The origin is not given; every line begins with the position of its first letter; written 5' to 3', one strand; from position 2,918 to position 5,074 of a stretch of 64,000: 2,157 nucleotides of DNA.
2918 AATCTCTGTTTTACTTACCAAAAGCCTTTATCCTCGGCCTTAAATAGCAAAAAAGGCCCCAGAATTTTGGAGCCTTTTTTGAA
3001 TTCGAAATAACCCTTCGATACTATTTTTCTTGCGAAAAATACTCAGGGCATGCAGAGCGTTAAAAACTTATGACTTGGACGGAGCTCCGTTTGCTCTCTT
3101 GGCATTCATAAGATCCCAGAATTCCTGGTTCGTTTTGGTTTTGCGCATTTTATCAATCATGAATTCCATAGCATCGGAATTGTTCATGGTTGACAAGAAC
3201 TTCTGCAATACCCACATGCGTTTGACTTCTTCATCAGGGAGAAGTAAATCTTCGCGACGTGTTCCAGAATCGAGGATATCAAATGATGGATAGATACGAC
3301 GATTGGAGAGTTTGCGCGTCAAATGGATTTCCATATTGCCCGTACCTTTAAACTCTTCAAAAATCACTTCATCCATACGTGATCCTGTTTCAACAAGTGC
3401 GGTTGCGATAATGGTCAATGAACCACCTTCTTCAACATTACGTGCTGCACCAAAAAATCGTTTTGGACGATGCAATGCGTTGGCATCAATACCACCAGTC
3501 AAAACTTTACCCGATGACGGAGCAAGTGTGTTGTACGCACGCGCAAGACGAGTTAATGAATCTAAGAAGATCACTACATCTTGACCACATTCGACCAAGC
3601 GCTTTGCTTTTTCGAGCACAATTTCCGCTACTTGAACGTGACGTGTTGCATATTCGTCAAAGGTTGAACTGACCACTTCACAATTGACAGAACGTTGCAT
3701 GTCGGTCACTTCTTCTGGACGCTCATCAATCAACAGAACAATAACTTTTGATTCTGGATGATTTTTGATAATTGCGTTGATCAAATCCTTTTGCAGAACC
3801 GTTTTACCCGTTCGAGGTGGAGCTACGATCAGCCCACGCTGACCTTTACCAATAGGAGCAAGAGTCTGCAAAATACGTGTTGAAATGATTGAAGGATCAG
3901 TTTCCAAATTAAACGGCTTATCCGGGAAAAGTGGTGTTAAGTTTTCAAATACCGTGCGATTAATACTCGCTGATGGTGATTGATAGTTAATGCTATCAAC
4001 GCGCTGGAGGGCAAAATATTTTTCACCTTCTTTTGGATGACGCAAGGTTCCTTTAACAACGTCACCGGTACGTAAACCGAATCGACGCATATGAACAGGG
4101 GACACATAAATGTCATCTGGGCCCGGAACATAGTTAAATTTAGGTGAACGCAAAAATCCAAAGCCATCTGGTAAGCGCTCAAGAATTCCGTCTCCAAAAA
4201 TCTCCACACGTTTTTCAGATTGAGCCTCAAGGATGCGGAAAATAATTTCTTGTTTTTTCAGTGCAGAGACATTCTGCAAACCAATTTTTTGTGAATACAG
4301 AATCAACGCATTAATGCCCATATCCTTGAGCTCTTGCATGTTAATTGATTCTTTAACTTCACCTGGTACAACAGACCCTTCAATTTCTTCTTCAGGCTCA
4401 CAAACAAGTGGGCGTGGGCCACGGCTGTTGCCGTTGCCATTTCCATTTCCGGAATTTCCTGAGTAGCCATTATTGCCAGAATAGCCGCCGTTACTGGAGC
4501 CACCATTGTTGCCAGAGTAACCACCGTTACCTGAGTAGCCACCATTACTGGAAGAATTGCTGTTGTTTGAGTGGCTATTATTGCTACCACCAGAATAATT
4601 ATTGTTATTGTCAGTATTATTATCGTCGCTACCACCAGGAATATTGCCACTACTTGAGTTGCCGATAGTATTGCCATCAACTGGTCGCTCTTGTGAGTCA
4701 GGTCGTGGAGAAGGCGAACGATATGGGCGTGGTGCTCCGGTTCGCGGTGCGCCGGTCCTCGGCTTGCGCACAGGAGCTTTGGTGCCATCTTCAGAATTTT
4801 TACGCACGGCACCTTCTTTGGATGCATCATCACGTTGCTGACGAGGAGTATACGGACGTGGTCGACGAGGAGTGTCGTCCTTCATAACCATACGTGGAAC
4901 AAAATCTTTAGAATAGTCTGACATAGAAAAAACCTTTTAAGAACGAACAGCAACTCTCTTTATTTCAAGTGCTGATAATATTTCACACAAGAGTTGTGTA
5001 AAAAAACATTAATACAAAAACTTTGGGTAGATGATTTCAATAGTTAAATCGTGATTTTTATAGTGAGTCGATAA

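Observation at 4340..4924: Rho factor carries a ~195-aa N-terminal extension: Arg/Pro-rich basic segment plus prion-like N/G/S/Y repeats encoded by tandem DNA repeats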

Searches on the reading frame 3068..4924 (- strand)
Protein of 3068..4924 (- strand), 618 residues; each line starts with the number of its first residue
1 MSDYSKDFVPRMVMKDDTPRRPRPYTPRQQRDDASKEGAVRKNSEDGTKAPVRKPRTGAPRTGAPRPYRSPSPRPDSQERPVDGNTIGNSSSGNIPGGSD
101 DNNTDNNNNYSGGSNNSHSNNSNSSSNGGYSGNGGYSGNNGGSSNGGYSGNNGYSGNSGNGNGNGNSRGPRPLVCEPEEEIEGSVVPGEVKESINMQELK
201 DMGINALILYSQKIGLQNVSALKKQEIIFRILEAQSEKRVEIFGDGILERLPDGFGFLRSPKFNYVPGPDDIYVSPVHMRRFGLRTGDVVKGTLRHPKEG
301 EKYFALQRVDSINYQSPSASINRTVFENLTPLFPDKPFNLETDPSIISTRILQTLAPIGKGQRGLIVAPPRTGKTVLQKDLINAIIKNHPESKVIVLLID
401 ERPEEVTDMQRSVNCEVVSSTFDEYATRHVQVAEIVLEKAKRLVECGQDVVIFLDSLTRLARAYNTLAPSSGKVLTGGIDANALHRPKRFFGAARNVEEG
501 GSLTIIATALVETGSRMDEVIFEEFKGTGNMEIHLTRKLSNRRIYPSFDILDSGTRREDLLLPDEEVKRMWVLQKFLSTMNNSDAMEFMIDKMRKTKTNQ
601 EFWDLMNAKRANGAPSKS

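Call 3: search_protein_families(library=pfam, proteins=[window:3068-4924:-], max_evalue=0.01)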
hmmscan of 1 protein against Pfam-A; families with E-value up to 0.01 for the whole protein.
window:3068-4924:- (618 aa): 4 families
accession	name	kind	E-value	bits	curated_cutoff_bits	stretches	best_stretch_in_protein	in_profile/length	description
PF07497.18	Rho_RNA_bind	-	3.4e-30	104.1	27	1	245-317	2-72/73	Rho termination factor, RNA-binding domain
PF00006.31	ATP-synt_ab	-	6.8e-25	88.4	29.5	1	350-553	3-211/213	ATP synthase alpha/beta family, nucleotide-binding domain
PF07498.18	Rho_N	-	2.5e-11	43.8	24.9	1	198-238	1-41/43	Rho termination factor, N-terminal domain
PF19568.5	Spore_III_AA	-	0.0014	18.3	27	1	354-404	137-188/306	Sporulation stage III, protein AA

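Call 4: search_protein_families(library=ncbifam, proteins=[window:3068-4924:-], max_evalue=0.01)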
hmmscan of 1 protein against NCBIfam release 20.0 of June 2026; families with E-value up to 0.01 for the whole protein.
window:3068-4924:- (618 aa): 29 families (the best 25 are shown)
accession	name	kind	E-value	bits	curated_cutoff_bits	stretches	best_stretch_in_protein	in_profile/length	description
NF006886.1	PRK09376.1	equivalog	4e-197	655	315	1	195-606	2-413/413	transcription termination factor Rho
TIGR00767.1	rho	equivalog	3.2e-196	652.1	509.45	1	195-607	2-414/415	transcription termination factor Rho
NF041509.1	paralog_Rho2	exception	4e-131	437.5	628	1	264-603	18-357/360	transcription termination factor Rho, short form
TIGR02546.1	III_secr_ATP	equivalog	1e-22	80.5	604.75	1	347-583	132-370/423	type III secretion system ATPase SctN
TIGR01026.1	fliI_yscN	subfamily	5.5e-21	74.8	379.5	1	349-584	151-388/440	FliI/YscN family ATPase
TIGR03496.1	FliI_clade1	equivalog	1.2e-20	73.7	619.1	1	349-585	125-365/414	flagellar protein export ATPase FliI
NF006012.0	PRK08149.1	equivalog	3.6e-20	72.3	594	1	344-591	137-383/431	type III secretion system ATPase SctN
TIGR03498.1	FliI_clade3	equivalog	1.7e-18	66.5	587.45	1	349-585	128-368/418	flagellar protein export ATPase FliI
TIGR03497.1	FliI_clade2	equivalog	3.5e-18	65.7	629.8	1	346-596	122-373/413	flagellar protein export ATPase FliI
NF005765.0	PRK07594.1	equivalog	7.5e-17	61.2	715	1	342-582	136-378/433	EscN/YscN/HrcN family type III secretion system ATPase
NF005391.0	PRK06936.1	equivalog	5e-15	55.2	657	1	342-580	143-383/439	type III secretion system ATPase SctN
NF005295.0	PRK06820.1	equivalog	2.4e-14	53.1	690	1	348-578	150-382/440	EscN/YscN/HrcN family type III secretion system ATPase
NF005535.1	PRK07196.1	equivalog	6.7e-14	51.7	715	1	347-557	143-356/434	flagellar protein export ATPase FliI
NF006575.0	PRK09099.1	subfamily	8e-14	51.2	706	1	348-582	152-388/443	type III secretion system ATPase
NF006290.1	PRK08472.1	equivalog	8.1e-13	48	644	1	351-584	147-382/433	flagellar protein export ATPase FliI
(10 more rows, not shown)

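Call 6: find_related_loci(query=window:3068-4924:-, collection=genome_contigs, flank=3000)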
Query window:3068-4924:- (618 aa) in genome_contigs; peptide patterns used: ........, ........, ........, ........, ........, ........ (x = any residue, [..] = any of these).
600 stretches matched a pattern (row limit reached: there are more); 600 encode a relative of the query (tblastn E <= 1e-3); the best 80 are kept; 80 distinct loci.
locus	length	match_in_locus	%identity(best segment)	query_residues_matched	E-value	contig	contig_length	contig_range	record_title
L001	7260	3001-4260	72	191-610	0e+0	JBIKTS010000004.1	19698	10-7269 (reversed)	MAG: Candidatus Babeliales bacterium isolate ME2015-07-30_3300044647_group6_bin135 Rohwer_bin1430_scaffold_1730_c1, whol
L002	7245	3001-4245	63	193-607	1e-180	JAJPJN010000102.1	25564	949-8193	MAG: Terriglobia bacterium isolate Centralia_MAG_491 k107_22955065, whole genome shotgun sequence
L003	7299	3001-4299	62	175-607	3e-180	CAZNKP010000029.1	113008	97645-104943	MAG TPA_asm: uncultured Desulfobacterales bacterium isolate binchicken_co219_284 genome assembly, contig: k141_800564, w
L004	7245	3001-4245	64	194-608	1e-179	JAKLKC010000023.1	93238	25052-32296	MAG: Myxococcota bacterium isolate MAG.506 MAG.506-NODE_23_length_93238_cov_7.008577, whole genome shotgun sequence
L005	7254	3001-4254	63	188-607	2e-179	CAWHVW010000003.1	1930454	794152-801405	MAG: uncultured Acidobacteriota bacterium isolate MFD04463.bin.2.212 genome assembly, contig: contig_48377, whole genome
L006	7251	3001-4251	64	192-608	6e-179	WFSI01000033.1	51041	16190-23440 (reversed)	MAG: Aquificota bacterium isolate S016_37 k151_230956, whole genome shotgun sequence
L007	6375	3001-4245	63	193-607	3e-179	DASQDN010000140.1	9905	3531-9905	MAG TPA_asm: Bryobacteraceae bacterium isolate SMAG_U11728 k141_622170, whole genome shotgun sequence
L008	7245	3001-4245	63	193-607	4e-179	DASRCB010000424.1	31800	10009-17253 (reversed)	MAG TPA_asm: Bryobacteraceae bacterium isolate SMAG_U9942 k141_201715, whole genome shotgun sequence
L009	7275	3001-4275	62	183-607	4e-178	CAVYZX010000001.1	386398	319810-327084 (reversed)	MAG: uncultured Acidobacteriota bacterium isolate MFD02242.bin.1.362 genome assembly, contig: contig_10398, whole genome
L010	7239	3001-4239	63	194-607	6e-178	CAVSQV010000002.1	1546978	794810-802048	MAG: uncultured Acidobacteriota bacterium isolate MFD05747.bin.2.183 genome assembly, contig: contig_16777, whole genome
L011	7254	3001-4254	63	191-607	9e-178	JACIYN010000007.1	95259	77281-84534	MAG: Desulfacinum sp. isolate MAG-79 Desulfacinum_C3_bin37_Scaffold_7, whole genome shotgun sequence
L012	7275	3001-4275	62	193-617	3e-177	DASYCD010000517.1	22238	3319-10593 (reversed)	MAG TPA_asm: Bryobacteraceae bacterium isolate SMAG_U4924 k141_2305150, whole genome shotgun sequence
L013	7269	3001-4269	61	192-614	3e-177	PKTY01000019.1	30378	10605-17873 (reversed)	MAG: Desulfuromonas sp. isolate BM103 sc_841, whole genome shotgun sequence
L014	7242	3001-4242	62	194-607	2e-177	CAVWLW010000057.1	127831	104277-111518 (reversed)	MAG: uncultured delta proteobacterium isolate MFD08691.bin.1.5 genome assembly, contig: contig_6875, whole genome shotgu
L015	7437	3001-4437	55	121-607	7e-177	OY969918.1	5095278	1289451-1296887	MAG: uncultured Acidobacteriota bacterium isolate MFD04967.bin.c.4 genome assembly, chromosome: 1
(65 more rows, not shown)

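Call 7: find_homologous_proteins(query=window:3068-4924:-)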
Query window:3068-4924:- (618 aa): 8000 proteins with E <= 0.001 among 8000 candidates; the best 120 are listed.
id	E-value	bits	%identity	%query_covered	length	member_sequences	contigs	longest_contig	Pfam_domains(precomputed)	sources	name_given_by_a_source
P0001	8.4e-233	792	82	68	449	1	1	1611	PF07497.19,PF07498.19,PF00006.32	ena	-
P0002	8.8e-233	792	69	85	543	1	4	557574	PF07497.19,PF07498.19,PF00006.32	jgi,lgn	jgi:transcription termination factor Rho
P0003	8.9e-233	792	83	68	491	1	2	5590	PF07497.19,PF07498.19,PF00006.32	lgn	-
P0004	1.1e-231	789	84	68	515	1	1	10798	PF07497.19,PF07498.19,PF00006.32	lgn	-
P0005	5.4e-231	786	76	76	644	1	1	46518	PF07497.19,PF07498.19,PF00006.32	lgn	-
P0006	1.0e-230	785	75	76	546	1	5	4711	PF07497.19,PF07498.19,PF00006.32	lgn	-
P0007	5.2e-230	783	82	68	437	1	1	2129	PF07497.19,PF07498.19,PF00006.32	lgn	-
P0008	5.6e-230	783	73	79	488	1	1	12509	PF07497.19,PF07498.19,PF00006.32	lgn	-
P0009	1.9e-229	781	73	77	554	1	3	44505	PF07497.19,PF07498.19,PF00006.32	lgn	-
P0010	7.4e-229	779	82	67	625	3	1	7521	PF07497.19,PF07498.19,PF00006.32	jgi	jgi:transcription termination factor Rho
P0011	9.6e-229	779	80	68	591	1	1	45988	PF07497.19,PF07498.19,PF00006.32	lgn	-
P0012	1.3e-228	778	79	71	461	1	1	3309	PF07497.19,PF07498.19,PF00006.32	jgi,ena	-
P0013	1.7e-227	775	70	82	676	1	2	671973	PF07497.19,PF07498.19,PF00006.32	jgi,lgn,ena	-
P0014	1.8e-227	775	80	69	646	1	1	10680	PF07497.19,PF07498.19,PF00006.32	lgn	-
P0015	4.0e-227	773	81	68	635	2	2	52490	PF07497.19,PF07498.19,PF00006.32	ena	-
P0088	1.1e-220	752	79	68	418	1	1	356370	PF07497.19,PF07498.19,PF00006.32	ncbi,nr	ncbi:transcription termination factor Rho [Candidatus Babeliales bacterium]|nr:transcription termina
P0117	3.6e-219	747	78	67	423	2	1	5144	PF07497.19,PF07498.19,PF00006.32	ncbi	ncbi:MAG: transcription termination factor Rho [Candidatus Babeliales bacterium]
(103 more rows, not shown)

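Call 35: search_solved_structures(query=window:3068-4924:-, show_alignments=1, max_evalue=1e-20)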
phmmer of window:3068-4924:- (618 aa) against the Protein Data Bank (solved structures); distinct sequences matched with E-value up to 1e-20: 14.
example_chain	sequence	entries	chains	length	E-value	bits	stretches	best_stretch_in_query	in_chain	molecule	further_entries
8q3p_a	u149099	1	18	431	7.7e-166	556.1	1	194-607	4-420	Transcription termination factor Rho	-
8q3q_a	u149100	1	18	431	2.7e-165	554.3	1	194-607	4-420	Transcription termination factor Rho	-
3ice_A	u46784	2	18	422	6e-165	553.2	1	194-607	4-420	Transcription termination factor rho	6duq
5jji_A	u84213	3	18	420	1e-164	552.4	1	194-606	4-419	Transcription termination factor Rho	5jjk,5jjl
1pv4_A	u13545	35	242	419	1e-164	552.4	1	195-607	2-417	Transcription termination factor rho | Rho transcription termination factor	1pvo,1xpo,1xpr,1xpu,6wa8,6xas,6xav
9ff7_A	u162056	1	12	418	1.4e-164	551.9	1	195-607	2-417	Transcription termination factor Rho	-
8pex_A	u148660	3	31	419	2.5e-163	547.8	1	195-607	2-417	Transcription termination factor Rho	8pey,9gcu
2ht1_A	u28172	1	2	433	1.9e-162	544.9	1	194-600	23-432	Transcription termination factor rho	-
3l0o_A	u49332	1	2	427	2e-151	508.5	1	189-611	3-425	Transcription termination factor rho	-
8hsj_A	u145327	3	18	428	6.3e-131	440.8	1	194-604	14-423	Transcription termination factor Rho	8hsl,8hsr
7oqh_A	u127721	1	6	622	3.1e-117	395.6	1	246-603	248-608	Transcription termination factor Rho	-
1a62_A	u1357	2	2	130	1.6e-39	138.9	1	195-322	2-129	RHO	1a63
1a8v_A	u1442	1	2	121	6.8e-37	130.3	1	194-310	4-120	TRANSCRIPTION TERMINATION FACTOR RHO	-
2a8v_A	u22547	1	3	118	1e-36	129.7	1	195-310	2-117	RNA BINDING DOMAIN OF RHO TRANSCRIPTION TERMINATION FACTOR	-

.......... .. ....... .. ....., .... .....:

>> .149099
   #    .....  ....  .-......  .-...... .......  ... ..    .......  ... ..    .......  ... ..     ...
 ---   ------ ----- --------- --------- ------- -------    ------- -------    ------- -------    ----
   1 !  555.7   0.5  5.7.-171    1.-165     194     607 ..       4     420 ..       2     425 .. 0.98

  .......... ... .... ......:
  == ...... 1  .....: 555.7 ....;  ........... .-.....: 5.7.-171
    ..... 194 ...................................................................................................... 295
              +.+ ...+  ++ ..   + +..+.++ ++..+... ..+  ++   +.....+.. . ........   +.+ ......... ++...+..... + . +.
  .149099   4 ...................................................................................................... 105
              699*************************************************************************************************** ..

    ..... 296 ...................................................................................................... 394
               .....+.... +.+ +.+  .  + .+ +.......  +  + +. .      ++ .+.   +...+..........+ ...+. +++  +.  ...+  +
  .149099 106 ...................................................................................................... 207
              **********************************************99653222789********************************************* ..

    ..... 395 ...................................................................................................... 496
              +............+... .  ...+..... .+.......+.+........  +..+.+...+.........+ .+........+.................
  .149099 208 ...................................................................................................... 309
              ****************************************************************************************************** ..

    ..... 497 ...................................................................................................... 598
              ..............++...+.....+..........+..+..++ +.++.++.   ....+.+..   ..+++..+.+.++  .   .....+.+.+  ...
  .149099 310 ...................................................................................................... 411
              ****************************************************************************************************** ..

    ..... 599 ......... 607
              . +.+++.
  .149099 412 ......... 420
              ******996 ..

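Call 54: predict_structure(alignment_id=A1)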
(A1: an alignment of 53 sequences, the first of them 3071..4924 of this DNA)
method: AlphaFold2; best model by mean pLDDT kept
length: 618 residues; sequences in the alignment: 53
mean_pLDDT: 65.5   pTM: 0.52
mean pLDDT of the five models: 65.5, 65.1, 64.0, 63.0, 58.3
residues with pLDDT >= 90: 76; 70-90: 248; 50-70: 83; < 50: 211
segments of 3 or more residues with pLDDT < 50: 1-3, 5-26, 28-39, 41-50, 55-66, 70-74, 76-135, 141-185, 263-267, 324-333, 534-554
pLDDT, mean of each block of 10 residues (from residue 1): 42 37 42 39 39 43 39 40 40 37 40 35 39 44 42 38 40 41 50 84 91 92 90 84 84 80 50 84 79 83 83 71 43 66 85 79 71 80 93 93 92 93 90 88 80 89 82 71 75 59 81 69 66 45 37 51 77 81 80 89 81 52
secondary structure, 60 per line:
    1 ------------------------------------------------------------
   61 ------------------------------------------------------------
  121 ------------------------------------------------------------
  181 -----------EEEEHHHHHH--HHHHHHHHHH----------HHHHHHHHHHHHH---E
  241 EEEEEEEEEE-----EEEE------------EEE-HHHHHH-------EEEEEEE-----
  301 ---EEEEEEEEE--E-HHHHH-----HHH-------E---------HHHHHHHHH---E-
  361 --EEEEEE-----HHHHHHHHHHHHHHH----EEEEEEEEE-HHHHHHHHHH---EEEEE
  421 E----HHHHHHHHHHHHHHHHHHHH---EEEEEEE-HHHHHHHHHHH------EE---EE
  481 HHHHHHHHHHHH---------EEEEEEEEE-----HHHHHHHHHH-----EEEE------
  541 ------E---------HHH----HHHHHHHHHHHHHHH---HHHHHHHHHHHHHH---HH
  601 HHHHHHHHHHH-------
elements in order: E192-195 H196-201 H204-213 H224-236 E240-250 E256-259 E272-274 H276-281 E289-295 E304-312 H317-321 H347-355 E363-368 H374-388 E393-401 H403-412 E416-421 H426-445 E449-455 H457-467 H481-492 E502-510 H516-525 E531-534 H564-578 H582-595 H599-611

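Call 62: find_encoding_contigs(protein=P0088, flank=2500, max_places=2)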
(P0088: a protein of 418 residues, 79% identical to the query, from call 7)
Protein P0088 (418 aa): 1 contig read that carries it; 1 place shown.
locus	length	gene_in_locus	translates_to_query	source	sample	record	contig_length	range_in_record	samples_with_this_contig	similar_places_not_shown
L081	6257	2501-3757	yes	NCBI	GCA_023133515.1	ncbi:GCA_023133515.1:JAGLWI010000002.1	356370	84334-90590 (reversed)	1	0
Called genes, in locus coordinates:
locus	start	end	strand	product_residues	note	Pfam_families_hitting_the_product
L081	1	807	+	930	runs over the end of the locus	PF02739:5_3_exonuc_N, PF01367:5_3_exonuc, PF01612:DNA_pol_A_exo1, PF22619:DNA_polI_exo1 (weak), PF00476:DNA_pol_A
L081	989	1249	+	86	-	PF01016:Ribosomal_L27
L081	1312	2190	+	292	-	PF02355:SecD_SecF_C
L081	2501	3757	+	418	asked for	PF07498:Rho_N, PF07497:Rho_RNA_bind, PF00006:ATP-synt_ab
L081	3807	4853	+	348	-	PF00814:TsaD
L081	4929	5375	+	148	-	PF23322:PPIase_AIP (weak), PF00254:FKBP_C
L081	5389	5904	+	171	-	PF04677:CwfJ_C_1 (weak), PF11969:DcpS_C (weak), PF01230:HIT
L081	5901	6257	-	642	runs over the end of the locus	PF00912:Transgly, PF00905:Transpeptidase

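Call 65: find_encoding_contigs(protein=P0117, flank=1500, max_places=2)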
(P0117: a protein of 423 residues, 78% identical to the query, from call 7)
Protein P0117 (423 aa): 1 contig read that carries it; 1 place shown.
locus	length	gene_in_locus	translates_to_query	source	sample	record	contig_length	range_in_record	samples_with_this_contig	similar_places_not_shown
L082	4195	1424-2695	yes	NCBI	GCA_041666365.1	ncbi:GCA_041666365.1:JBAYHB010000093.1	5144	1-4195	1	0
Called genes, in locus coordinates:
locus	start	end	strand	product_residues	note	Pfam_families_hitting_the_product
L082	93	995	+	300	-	PF02355:SecD_SecF_C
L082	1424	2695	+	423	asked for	PF07498:Rho_N, PF07497:Rho_RNA_bind, PF00006:ATP-synt_ab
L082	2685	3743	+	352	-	PF00814:TsaD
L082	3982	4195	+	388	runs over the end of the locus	PF11875:DnaJ-like_C11_C (faint)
